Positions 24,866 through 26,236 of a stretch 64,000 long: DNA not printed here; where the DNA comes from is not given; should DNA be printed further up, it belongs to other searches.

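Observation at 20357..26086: Long operon coupling a polyamine/opine-type ABC importer to an isochorismatase-family hydrolase, an EamA exporter and a VanX-like D-Ala-D-Ala dipeptidase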

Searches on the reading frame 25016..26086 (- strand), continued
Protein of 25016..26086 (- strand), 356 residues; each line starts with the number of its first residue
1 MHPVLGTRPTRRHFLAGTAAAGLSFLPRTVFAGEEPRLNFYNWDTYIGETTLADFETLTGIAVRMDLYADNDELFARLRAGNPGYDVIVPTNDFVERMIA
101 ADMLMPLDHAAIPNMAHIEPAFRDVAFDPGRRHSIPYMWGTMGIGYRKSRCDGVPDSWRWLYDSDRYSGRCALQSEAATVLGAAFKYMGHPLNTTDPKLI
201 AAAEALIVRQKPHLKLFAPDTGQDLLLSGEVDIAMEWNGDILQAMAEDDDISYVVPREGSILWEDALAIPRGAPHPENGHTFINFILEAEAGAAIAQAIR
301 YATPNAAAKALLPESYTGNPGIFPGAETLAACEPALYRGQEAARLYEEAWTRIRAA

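Call 51: search_solved_structures(query=window:25016-26086:-, max_evalue=1e-50, show_alignments=5)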
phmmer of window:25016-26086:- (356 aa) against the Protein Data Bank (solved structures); distinct sequences matched with E-value up to 1e-50: 9.
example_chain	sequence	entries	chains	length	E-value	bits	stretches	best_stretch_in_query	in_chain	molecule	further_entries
7xjm_A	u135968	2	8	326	1.3e-59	205.4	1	35-353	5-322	Putrescine-binding periplasmic protein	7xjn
4gl0_A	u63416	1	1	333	9.8e-58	199.2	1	33-348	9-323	Lmo0810 protein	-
4eqb_A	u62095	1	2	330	1.6e-56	195.3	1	35-333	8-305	Spermidine/putrescine ABC superfamily ATP binding cassette transporter, binding protein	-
8y5h_E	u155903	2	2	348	1.3e-55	192.2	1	12-355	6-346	Spermidine/putrescine-binding periplasmic protein | Putrescine-binding periplasmic protein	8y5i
3ttl_A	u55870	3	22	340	1.3e-54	189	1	38-354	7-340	Polyamine transport protein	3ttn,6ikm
3ttm_A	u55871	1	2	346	4.2e-54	187.3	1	36-355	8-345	Polyamine transport protein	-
3ttk_A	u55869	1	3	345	5.6e-54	186.9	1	36-354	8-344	Polyamine transport protein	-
1pot_A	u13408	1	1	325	7.5e-54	186.5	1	37-355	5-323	SPERMIDINE/PUTRESCINE-BINDING PROTEIN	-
1poy_1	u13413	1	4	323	9.4e-54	186.2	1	38-355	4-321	SPERMIDINE/PUTRESCINE-BINDING PROTEIN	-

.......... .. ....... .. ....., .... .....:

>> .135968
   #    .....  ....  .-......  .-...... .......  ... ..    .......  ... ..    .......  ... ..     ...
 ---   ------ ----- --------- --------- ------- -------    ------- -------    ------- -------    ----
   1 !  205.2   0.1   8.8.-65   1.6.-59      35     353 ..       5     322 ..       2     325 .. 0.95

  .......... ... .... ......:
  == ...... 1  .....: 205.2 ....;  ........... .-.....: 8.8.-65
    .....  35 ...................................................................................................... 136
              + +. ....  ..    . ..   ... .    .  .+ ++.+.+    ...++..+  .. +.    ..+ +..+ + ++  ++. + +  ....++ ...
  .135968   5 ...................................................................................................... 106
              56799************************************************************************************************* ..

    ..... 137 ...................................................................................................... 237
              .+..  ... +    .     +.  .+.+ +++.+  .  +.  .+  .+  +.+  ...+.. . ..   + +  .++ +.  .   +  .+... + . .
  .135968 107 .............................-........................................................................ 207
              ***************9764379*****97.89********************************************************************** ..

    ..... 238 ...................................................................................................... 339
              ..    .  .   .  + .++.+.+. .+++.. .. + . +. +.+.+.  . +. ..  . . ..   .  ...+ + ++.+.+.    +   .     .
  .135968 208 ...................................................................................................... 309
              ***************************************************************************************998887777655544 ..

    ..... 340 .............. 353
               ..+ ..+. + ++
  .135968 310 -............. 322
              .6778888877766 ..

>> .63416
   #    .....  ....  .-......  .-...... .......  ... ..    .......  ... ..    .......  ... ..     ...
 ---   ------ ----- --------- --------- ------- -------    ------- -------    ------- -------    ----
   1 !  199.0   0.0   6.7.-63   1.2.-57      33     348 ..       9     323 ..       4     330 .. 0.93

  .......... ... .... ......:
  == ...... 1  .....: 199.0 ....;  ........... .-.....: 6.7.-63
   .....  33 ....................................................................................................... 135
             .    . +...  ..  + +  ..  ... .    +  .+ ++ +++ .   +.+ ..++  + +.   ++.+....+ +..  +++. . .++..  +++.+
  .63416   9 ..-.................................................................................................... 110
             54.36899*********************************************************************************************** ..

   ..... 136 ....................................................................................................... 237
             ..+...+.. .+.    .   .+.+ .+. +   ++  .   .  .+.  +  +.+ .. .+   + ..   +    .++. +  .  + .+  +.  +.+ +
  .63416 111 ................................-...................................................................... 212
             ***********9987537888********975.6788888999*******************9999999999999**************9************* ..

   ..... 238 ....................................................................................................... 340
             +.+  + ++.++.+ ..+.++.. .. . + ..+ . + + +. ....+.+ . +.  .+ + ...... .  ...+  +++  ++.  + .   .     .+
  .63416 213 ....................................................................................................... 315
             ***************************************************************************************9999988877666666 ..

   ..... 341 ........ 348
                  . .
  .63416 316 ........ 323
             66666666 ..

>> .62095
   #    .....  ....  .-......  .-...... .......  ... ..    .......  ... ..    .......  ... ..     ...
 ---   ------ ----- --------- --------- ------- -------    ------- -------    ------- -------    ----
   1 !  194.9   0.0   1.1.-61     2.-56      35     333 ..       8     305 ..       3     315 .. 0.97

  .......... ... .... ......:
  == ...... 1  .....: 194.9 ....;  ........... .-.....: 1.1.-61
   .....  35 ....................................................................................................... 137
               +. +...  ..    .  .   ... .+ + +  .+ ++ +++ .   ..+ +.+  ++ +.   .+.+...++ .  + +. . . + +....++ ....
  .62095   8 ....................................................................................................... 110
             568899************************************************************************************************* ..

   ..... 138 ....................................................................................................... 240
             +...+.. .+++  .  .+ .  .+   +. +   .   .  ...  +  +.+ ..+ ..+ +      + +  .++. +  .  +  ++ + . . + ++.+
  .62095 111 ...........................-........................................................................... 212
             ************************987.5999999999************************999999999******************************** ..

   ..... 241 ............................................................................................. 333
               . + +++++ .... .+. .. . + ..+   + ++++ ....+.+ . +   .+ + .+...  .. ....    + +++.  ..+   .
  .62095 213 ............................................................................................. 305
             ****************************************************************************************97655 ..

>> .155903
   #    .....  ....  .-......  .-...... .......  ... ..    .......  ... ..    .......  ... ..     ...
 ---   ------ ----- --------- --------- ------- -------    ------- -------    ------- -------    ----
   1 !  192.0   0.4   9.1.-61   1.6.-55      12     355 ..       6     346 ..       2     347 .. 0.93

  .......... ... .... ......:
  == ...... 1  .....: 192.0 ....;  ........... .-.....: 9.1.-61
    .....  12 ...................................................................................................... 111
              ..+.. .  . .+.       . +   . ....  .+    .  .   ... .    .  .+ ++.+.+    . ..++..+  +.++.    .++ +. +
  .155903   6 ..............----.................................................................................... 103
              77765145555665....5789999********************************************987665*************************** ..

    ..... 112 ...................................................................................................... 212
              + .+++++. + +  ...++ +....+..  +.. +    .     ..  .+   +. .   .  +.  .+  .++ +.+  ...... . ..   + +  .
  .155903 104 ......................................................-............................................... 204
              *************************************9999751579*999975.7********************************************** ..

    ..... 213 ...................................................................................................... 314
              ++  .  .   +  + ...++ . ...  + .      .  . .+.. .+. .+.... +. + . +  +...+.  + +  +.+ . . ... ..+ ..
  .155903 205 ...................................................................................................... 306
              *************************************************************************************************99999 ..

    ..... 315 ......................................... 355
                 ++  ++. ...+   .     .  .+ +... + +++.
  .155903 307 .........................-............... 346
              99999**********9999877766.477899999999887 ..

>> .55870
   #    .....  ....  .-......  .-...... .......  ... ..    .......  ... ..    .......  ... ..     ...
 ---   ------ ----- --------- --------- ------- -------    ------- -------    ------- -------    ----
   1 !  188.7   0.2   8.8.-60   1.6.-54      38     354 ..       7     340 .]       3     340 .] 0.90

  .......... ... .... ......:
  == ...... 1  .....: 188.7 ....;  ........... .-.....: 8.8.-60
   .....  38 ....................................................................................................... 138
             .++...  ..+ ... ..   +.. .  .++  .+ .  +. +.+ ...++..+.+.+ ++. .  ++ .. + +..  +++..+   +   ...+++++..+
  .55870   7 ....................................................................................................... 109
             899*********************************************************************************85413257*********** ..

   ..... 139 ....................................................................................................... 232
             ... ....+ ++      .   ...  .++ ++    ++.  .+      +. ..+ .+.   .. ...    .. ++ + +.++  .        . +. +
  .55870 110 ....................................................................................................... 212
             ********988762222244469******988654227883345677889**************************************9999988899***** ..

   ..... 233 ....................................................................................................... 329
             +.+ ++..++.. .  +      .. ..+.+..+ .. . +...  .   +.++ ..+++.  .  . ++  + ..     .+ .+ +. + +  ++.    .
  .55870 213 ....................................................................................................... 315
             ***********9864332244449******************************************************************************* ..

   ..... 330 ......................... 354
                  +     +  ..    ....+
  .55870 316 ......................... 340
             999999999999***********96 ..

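Call 64: search_dna_similar(query=window:25016-26086:-, collection=plasmids, mode=protein, max_rows=15, max_evalue=1e-40)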
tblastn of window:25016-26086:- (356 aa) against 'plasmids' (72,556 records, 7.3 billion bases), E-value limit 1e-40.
Records with a match: 164; places in all: 184; records where one place covers at least 80% of the query: 162.
Best place of each record, by identity: <60% 164.
By first word of the organism name: Pseudomonas 52; Escherichia 16; Shinella 12; Agrobacterium 11; Rhizobium 6; Sinorhizobium 6; Burkholderia 6; Klebsiella 5; Leisingera 5; Aminobacter 5; and 28 more.
By predicted mobility (MOB-suite, as given by PLSDB): non-mobilizable 134; conjugative 27; mobilizable 3.
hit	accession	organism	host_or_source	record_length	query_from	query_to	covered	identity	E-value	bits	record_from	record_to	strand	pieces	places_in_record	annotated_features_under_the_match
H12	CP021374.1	Rhizobium sp. ACO-34A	Agave americana L.,cell ...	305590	1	356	100%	34.6%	8e-61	218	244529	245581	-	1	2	spermidine/putrecine ABC transporter substrate-binding protein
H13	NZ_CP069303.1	Shinella sp. PSBB067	monoisolate,Minnesota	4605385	5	353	98%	34.4%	9e-55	200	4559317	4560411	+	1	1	none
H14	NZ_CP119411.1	Pararhizobium gei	cell culture,Geum aleppicum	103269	7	356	98%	33.5%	7e-44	169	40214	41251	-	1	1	spermidine/putrescine ABC transporter substrate-binding protein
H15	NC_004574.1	Ruegeria sp. PR1b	-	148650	2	354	99%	32.7%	2e-44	170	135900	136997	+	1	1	polyamine ABC transporter substrate-binding protein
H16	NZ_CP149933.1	Thioclava sp. GXIMD2076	pure culture,conch meat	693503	10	333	91%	35.5%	5e-51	189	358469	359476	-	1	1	spermidine/putrescine ABC transporter substrate-binding protein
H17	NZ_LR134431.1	Legionella adelaidensis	environmental,Cooling tower water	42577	6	356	99%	32.5%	7e-51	189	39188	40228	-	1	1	spermidine/putrescine ABC transporter substrate-binding protein | ABC transporter permease subunit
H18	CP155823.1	Thioclava sp. 'Guangxiensis'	Bruguiera gymnorhiza,pure ...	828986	10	333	91%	34.9%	2e-50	187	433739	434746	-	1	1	spermidine/putrescine ABC transporter substrate-binding protein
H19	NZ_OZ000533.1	Shinella sp. WSC3-e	-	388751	37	356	90%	35.3%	5e-56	204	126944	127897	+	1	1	spermidine/putrescine ABC transporter substrate-binding protein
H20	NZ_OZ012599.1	Shinella sp. WSD5-1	-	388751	37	356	90%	35.3%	5e-56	204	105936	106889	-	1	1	spermidine/putrescine ABC transporter substrate-binding protein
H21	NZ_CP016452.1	Sinorhizobium sp. RAC02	Microbial isolate,Algal phycosphere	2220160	37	356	90%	35.3%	6e-56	204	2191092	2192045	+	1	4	none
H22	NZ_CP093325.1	Bacillus sp. N5-665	whole organism,peat soil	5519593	6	355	98%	32.2%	2e-51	191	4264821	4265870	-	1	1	none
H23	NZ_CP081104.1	Ruegeria conchae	-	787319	10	333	91%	34.7%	5e-50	186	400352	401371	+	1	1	spermidine/putrescine ABC transporter substrate-binding protein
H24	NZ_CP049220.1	Agrobacterium tumefaciens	Clematis,cell culture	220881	25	356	93%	33.7%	2e-54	199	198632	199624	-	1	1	spermidine/putrescine ABC transporter substrate-binding protein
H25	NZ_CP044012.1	Sinorhizobium sp. BG8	Prosopis cineraria,pure bacterial ...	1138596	2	313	88%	35.8%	2e-50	188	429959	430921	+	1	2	none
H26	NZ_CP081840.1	Agrobacterium vitis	Vitis,Cell culture,South Africa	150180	6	356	99%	31.8%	6e-54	197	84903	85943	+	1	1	spermidine/putrescine ABC transporter substrate-binding protein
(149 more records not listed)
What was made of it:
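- Tried and rejected: Plasmid search with the SBP gave only matches below 60% identity (32-36% in the rows listed), generic polyamine-binder hits (call 64).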
